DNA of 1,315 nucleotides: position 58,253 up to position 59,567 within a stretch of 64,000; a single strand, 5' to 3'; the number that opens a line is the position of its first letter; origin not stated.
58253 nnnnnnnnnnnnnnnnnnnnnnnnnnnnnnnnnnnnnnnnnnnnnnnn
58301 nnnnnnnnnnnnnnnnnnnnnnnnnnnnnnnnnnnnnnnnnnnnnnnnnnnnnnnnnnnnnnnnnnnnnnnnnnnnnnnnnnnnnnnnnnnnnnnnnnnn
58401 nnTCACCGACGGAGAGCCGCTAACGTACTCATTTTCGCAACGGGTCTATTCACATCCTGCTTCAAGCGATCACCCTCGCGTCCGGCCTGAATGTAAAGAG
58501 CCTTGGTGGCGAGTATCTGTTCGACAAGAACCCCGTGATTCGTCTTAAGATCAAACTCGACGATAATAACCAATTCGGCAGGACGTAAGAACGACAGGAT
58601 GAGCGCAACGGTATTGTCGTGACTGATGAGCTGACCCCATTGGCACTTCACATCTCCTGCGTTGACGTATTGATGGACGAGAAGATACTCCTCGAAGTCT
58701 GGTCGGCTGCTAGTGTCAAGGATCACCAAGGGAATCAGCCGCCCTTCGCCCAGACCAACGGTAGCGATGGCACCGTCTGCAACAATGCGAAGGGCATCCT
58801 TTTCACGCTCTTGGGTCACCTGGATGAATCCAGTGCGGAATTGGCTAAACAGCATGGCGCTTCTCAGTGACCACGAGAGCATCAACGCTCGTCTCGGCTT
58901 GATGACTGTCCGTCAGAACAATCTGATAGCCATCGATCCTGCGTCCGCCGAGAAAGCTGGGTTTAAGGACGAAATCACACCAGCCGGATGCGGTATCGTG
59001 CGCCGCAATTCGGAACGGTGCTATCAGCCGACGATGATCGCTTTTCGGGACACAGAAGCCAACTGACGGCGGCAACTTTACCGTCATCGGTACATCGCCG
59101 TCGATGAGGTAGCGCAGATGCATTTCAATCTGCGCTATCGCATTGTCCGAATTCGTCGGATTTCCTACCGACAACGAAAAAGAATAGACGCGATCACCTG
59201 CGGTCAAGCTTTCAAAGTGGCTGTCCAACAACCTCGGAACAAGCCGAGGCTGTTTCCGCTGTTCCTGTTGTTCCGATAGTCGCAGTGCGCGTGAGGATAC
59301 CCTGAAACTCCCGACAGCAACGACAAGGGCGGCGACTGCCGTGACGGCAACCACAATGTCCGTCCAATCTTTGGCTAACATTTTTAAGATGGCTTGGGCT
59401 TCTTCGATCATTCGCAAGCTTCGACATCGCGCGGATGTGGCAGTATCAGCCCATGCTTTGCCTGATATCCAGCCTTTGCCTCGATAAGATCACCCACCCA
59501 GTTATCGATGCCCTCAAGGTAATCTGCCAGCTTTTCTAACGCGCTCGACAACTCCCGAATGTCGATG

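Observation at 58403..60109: Three translationally coupled genes of unknown function in a low-GC island: candidate uncharacterised defence/toxin cassette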

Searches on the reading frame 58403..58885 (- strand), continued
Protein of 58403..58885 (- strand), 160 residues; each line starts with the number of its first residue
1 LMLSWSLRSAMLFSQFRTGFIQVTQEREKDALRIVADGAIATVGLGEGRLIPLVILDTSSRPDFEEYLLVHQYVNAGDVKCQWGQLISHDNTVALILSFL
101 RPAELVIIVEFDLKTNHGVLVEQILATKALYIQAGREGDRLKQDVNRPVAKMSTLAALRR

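Call 71: search_protein_families(library=pfam, proteins=[L052:1388-2236:+, L066:2536-3270:+, L072:1122-1658:+, L056:3394-4512:+, L070:2024-2953:+, L070:4444-4971:+, L058:260-826:+, L053:2179-3336:-, L078:3198-3695:+, L090:8077-9084:+], max_evalue=0.01)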
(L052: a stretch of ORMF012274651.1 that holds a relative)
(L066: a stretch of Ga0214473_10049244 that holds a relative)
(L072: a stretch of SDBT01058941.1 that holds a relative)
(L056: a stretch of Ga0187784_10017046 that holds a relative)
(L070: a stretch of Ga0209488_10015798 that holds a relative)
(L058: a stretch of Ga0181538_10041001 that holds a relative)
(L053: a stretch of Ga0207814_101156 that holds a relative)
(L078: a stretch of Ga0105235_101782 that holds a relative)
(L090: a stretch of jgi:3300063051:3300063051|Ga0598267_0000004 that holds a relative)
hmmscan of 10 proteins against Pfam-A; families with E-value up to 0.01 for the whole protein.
L052:1388-2236:+ (283 aa): 0 families

L066:2536-3270:+ (245 aa): 1 family
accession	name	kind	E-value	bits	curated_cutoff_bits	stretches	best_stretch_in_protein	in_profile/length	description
PF14279.12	HNH_5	-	6.9e-11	42.4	27.5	1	3-51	1-50/56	HNH endonuclease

L072:1122-1658:+ (179 aa): 1 family
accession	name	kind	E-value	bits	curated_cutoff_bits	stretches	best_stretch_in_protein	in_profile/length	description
PF04471.18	Mrr_cat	-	1.1e-13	51.7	21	1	15-127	3-107/115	Restriction endonuclease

L056:3394-4512:+ (373 aa): 0 families

L070:2024-2953:+ (310 aa): 2 families
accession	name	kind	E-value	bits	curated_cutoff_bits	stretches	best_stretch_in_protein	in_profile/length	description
PF00291.31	PALP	-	2.4e-42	145.7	35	1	4-303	5-295/295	Pyridoxal-phosphate dependent enzyme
PF13579.12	Glyco_trans_4_4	-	0.004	17.9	29.7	0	107-206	31-107/158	Glycosyl transferase 4-like domain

L070:4444-4971:+ (176 aa): 7 families
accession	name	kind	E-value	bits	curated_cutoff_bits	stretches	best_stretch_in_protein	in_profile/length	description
PF04545.22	Sigma70_r4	-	3.3e-11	43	24.1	1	124-170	3-49/50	Sigma-70, region 4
PF04542.20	Sigma70_r2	-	2.2e-10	40.6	24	1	27-92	3-71/71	Sigma-70 region 2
PF08281.18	Sigma70_r4_2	-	4.3e-10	39.5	25.7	1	126-167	11-52/54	Sigma-70, region 4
PF07638.17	Sigma70_ECF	-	1.4e-05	25.5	21.1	1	9-174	6-184/185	ECF sigma factor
PF22029.2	PhyR_sigma2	-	0.0026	18.2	27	1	31-77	6-53/55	Sigma2 domain of PhyR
PF05331.17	DUF742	-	0.0047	17.2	27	1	92-159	14-73/114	Protein of unknown function (DUF742)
PF12645.13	HTH_16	-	0.0098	16.4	22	0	11-39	4-32/65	Helix-turn-helix domain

L058:260-826:+ (189 aa): 0 families

L053:2179-3336:- (386 aa): 2 families
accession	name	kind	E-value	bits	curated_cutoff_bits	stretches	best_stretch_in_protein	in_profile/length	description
PF18062.7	RE_AspBHI_N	-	9.1e-65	218.1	27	1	24-210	2-184/185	Restriction endonuclease AspBHI N-terminal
PF04471.18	Mrr_cat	-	6.1e-14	52.6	21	1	251-367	6-114/115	Restriction endonuclease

L078:3198-3695:+ (166 aa): 1 family
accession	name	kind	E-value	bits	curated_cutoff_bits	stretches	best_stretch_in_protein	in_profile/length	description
PF13518.12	HTH_28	-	5.4e-05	23.6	25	1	61-115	1-52/52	Helix-turn-helix domain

L090:8077-9084:+ (336 aa): 0 families

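Call 78: search_dna_similar(query=P0129, collection=phages, mode=protein, max_evalue=0.01)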
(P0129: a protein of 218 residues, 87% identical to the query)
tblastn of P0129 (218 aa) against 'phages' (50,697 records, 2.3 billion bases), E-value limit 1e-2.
No match.

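Call 79: fold_search(model_id=the predicted structure, library=viral)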
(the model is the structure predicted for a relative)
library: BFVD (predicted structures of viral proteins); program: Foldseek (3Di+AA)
matches with E <= 10: 1121; with E <= 0.001: 0
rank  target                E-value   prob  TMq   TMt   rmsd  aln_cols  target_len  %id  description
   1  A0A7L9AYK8            1.6e-02  0.28  0.17  0.21  11.7       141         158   13  Uncharacterized protein [Pyramimonas orientalis virus 01B]
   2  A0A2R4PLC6            2.5e-02  0.57  0.15  0.27  11.1        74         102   12  (no name in the UniProt tables at hand)
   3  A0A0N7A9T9            2.8e-02  0.75  0.29  0.34   7.4       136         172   13  (no name in the UniProt tables at hand)
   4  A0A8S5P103            4.3e-02  0.18  0.13  0.08  17.2       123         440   14  Uncharacterized protein [Myoviridae sp. ctLnO19]
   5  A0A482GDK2            4.9e-02  0.16  0.12  0.22  12.8        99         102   11  Uncharacterized protein [Escherichia phage vB_EcoM_Goslar]
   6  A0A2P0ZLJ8            6.6e-02  0.28  0.16  0.18  12.5        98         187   13  Poly A polymerase head domain-containing protein [Pseudomonas phage phiNV3]
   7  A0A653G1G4            7.9e-02  0.23  0.16  0.14  13.5        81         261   16  Phage protein [Escherichia phage VpaE1_ev78]
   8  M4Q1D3                8.4e-02  0.11  0.15  0.15  16.8       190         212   13  (no name in the UniProt tables at hand)
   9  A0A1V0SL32            1.0e-01  0.18  0.11  0.06   8.4        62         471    8  RING-type domain-containing protein [Klosneuvirus KNV1]
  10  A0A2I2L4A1            1.0e-01  0.11  0.15  0.18  19.2       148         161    9  Transmembrane domain-containing protein [Orpheovirus IHUMI-LCC2]
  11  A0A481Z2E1            1.1e-01  0.08  0.13  0.11  17.6       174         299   14  F-box-like family protein [Pithovirus LCPAC101]
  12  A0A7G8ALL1            1.1e-01  0.08  0.13  0.08  18.1       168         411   11  (no name in the UniProt tables at hand)
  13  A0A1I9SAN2            1.1e-01  0.18  0.19  0.23  16.9       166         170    9  Uncharacterized protein [Rhodococcus phage Weasels2]
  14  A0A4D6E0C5            1.4e-01  0.44  0.28  0.39  10.2       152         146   14  (no name in the UniProt tables at hand)
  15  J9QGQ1                1.4e-01  0.30  0.16  0.36   7.9        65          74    6  Uncharacterized protein [Pectobacterium phage My1]
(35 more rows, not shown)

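Call 84: search_protein_families(library=padloc, alignment_id=A6, max_evalue=0.00001)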
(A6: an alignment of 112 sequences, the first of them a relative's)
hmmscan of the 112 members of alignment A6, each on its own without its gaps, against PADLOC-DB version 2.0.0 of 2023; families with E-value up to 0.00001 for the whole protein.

A. member 1, L041:1894-2616:+ (241 aa): 0 families

B. families by the number of members that match (of 112 scanned): 52 families (the first 25 are shown)
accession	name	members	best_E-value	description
PDLC04140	mad8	2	1.1e-21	mads_8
PDLC04103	HerA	1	5.2e-160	-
PDLC03203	mREase_II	1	3.7e-155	Type II methyl-directed restriction enzyme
PDLC04105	HerA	1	3.7e-74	-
PDLC04098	HerA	1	6.4e-61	-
PDLC02374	dGTPase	1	5.8e-59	-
PDLC04102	HerA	1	6e-57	-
PDLC02185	HerA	1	1.6e-52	-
PDLC04100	HerA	1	5.2e-52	-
PDLC04106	HerA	1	5.4e-46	-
PDLC04097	HerA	1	2.2e-45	-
PDLC02188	HerA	1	1.4e-34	-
PDLC03206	mREase_II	1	6.9e-31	Type II methyl-directed restriction enzyme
PDLC04135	mad3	1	1.2e-30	mads_3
PDLC04104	HerA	1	1.1e-29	-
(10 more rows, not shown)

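Call 95: search_protein_families(library=pfam, proteins=[L044:2862-3830:+, L093:4709-5425:+, L065:322-762:+, L068:267-644:+, L071:2553-3896:-, L041:1894-2616:+, L075:2268-2639:+, L086:9261-9794:+], max_evalue=0.01)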
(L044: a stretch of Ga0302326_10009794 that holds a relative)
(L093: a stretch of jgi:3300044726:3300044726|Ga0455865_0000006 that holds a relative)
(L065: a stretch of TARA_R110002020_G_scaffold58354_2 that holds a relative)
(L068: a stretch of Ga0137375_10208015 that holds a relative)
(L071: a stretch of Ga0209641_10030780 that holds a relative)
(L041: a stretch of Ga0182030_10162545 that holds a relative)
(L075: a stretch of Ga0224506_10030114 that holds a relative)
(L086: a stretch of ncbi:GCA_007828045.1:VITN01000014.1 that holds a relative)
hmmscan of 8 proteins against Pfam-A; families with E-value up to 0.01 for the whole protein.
L044:2862-3830:+ (323 aa): 3 families
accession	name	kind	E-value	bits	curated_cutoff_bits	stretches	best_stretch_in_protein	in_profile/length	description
PF00589.27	Phage_integrase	-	2.1e-18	67.1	27.1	1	135-308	4-167/172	Phage integrase family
PF02899.23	Phage_int_SAM_1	-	6.3e-05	23.6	22.3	1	30-109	6-83/83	Phage integrase, N-terminal SAM-like domain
PF24624.1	Int_N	-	0.0062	17.7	27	0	74-120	50-97/100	Phage integrase, N-terminal domain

L093:4709-5425:+ (238 aa): 0 families

L065:322-762:+ (147 aa): 0 families

L068:267-644:+ (126 aa): 0 families

L071:2553-3896:- (448 aa): 2 families
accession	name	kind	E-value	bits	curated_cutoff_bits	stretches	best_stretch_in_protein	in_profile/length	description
PF02875.26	Mur_ligase_C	-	3.1e-20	73.7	28.4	1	300-419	2-126/127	Mur ligase, glutamate ligase domain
PF08245.18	Mur_ligase_M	-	2.1e-11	44.6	24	1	20-271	1-199/200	Mur ligase middle domain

L041:1894-2616:+ (241 aa): 0 families

L075:2268-2639:+ (124 aa): 0 families

L086:9261-9794:+ (178 aa): 0 families

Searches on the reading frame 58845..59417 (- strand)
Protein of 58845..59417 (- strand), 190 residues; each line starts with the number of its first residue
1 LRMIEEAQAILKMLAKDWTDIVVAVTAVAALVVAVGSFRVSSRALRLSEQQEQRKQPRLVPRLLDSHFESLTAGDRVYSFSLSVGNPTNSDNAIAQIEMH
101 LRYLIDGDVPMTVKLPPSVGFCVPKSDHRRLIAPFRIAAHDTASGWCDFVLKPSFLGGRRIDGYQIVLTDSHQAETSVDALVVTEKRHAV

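Call 4: search_protein_families(library=pfam, proteins=[window:58845-59417:-], max_evalue=0.1)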
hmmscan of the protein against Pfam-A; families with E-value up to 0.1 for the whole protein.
window:58845-59417:- (190 aa): 0 families

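Call 5: search_protein_families(library=padloc, proteins=[window:58845-59411:-], max_evalue=1)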
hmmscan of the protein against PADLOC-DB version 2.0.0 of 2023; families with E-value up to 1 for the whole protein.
window:58845-59411:- (188 aa): 1 family
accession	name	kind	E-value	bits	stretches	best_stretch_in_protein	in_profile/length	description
PDLC00559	JetA3|JetA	-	0.058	10.1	1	6-48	404-445/474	Unknown function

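Call 6: search_protein_families(library=ncbifam, proteins=[window:58845-59411:-], max_evalue=1)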
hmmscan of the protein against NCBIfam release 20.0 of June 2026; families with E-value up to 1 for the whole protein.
window:58845-59411:- (188 aa): 1 family
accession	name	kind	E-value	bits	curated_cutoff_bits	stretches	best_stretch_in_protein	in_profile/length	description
NF041947.1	LuxQ_Vibrio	equivalog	0.014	13.2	1200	1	11-88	4-81/843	quorum-sensing autoinducer 2 sensor kinase/phosphatase LuxQ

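Call 7: search_protein_families(library=phrogs, proteins=[window:58845-59411:-], max_evalue=1)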
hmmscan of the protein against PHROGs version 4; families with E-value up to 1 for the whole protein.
window:58845-59411:- (188 aa): 3 families
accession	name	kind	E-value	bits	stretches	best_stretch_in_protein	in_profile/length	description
phrog_21174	-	unknown function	0.18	13.3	1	22-76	18-70/86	-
phrog_1152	-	lysis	0.2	12.6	1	9-51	2-46/127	Rz-like spanin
phrog_1350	-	lysis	0.26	12.5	1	17-63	27-72/97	holin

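Call 12: find_homologous_proteins(query=window:58845-59411:-, max_evalue=0.001)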
Query window:58845-59411:- (188 aa): 40 proteins with E <= 0.001 among 673 candidates.
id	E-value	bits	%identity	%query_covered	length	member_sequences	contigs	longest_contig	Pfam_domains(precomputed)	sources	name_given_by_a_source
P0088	3.4e-102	358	89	100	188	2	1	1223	-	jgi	jgi:hypothetical protein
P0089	1.7e-99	349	89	96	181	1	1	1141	-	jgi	jgi:hypothetical protein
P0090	2.1e-97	342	85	100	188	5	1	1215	-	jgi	jgi:hypothetical protein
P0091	9.3e-95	333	82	100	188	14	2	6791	-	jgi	jgi:hypothetical protein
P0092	2.4e-93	329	85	98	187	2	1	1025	-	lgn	-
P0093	5.3e-92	325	82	100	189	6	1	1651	-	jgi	jgi:hypothetical protein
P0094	8.8e-88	311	78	100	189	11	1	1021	-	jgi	jgi:hypothetical protein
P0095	1.3e-86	307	81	95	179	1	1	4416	-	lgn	-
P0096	2.8e-85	303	77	100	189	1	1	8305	-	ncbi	-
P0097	3.1e-85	302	77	100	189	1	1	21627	-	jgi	jgi:hypothetical protein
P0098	6.4e-84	298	76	100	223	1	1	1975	-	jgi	jgi:hypothetical protein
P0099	1.8e-83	297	76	100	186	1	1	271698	-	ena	-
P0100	2.2e-83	296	76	100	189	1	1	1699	-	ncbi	-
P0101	2.9e-82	293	76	100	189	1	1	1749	-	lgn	-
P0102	1.4e-81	291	76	100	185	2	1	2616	-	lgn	-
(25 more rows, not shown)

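Call 47: search_solved_structures(query=A4, max_evalue=10)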
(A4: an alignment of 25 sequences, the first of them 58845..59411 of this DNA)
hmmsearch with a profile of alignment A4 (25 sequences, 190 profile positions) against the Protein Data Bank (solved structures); distinct sequences matched with E-value up to 10: 3.
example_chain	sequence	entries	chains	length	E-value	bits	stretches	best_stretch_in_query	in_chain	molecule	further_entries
5jqv_A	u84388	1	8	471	0.7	12.4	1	132-153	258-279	Bifunctional cytochrome P450/NADPH--P450 reductase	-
5jqu_A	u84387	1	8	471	1.3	11.6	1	132-153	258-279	Bifunctional cytochrome P450/NADPH--P450 reductase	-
8x9y_Z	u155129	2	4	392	5.7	9.4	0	7-66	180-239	Tri1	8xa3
